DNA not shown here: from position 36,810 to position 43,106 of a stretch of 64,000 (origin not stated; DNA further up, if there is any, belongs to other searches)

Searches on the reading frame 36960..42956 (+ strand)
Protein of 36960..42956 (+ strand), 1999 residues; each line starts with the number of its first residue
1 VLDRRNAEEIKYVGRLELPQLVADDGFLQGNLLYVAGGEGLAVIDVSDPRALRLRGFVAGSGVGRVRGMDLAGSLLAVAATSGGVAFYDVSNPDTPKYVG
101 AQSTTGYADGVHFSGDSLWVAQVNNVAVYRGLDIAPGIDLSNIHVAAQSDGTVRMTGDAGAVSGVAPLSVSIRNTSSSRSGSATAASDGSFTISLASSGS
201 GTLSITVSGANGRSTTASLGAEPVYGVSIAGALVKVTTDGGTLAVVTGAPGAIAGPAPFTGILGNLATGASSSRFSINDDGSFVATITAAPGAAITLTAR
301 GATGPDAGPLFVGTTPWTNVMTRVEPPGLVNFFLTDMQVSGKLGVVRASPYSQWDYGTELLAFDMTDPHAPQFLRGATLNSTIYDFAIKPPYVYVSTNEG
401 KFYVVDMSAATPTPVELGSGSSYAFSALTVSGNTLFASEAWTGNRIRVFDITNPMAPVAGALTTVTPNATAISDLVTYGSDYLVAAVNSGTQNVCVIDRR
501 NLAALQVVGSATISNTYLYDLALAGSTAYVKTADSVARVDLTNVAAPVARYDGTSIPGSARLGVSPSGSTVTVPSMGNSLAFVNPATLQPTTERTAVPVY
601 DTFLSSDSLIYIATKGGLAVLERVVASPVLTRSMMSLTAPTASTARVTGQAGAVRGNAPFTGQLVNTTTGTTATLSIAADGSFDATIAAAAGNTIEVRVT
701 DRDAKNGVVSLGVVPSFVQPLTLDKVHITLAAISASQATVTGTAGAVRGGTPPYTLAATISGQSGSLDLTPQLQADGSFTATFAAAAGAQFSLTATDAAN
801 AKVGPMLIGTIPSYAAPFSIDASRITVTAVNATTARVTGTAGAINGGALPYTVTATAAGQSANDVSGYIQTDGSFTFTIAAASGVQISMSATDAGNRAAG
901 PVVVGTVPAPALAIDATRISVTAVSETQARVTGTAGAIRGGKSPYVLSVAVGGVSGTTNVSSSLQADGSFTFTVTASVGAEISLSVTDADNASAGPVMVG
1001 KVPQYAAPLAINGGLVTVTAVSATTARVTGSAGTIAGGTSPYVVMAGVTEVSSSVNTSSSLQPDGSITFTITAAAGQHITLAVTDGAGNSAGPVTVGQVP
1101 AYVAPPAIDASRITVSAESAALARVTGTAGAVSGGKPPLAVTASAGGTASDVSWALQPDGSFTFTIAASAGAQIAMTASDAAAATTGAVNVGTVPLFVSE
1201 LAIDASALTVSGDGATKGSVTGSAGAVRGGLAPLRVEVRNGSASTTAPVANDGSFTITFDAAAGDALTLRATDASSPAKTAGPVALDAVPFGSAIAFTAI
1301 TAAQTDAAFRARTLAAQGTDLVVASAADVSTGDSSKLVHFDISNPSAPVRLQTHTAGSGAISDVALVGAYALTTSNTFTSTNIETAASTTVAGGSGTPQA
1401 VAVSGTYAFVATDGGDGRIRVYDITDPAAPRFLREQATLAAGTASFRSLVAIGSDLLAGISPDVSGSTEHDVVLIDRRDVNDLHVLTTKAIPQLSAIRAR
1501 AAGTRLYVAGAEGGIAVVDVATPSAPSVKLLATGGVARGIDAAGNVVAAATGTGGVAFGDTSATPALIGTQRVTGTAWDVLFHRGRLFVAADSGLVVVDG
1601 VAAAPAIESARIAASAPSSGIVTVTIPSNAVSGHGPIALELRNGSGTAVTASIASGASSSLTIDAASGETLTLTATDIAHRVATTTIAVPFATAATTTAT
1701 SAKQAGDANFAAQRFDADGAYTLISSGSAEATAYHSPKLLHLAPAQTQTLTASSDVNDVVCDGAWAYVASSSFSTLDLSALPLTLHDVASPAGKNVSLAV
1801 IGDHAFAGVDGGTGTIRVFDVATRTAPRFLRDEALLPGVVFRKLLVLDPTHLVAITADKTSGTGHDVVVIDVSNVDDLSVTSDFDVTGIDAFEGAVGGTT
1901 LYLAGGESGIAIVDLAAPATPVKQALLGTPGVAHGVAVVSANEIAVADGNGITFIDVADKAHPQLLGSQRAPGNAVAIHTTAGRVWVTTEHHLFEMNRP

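Call 75: search_protein_families(library=pfam, proteins=[window:36960-42956:+], max_evalue=0.0001)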
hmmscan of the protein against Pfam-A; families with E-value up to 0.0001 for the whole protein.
window:36960-42956:+ (1999 aa): 4 families
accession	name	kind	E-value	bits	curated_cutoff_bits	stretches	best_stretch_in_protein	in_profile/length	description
PF08309.17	LVIVD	-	2.3e-18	65.7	20.2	0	28-56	9-38/42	LVIVD repeat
PF17936.7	Big_6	-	4.9e-09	36.8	27.6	0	1207-1276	7-71/83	Bacterial Ig domain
PF14289.11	DUF4369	-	6.5e-08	33.5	25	0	932-1032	4-86/91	Domain of unknown function (DUF4369)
PF09826.15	Beta_propel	-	1.6e-05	24.4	22.4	0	1934-1990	89-130/495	Beta propeller domain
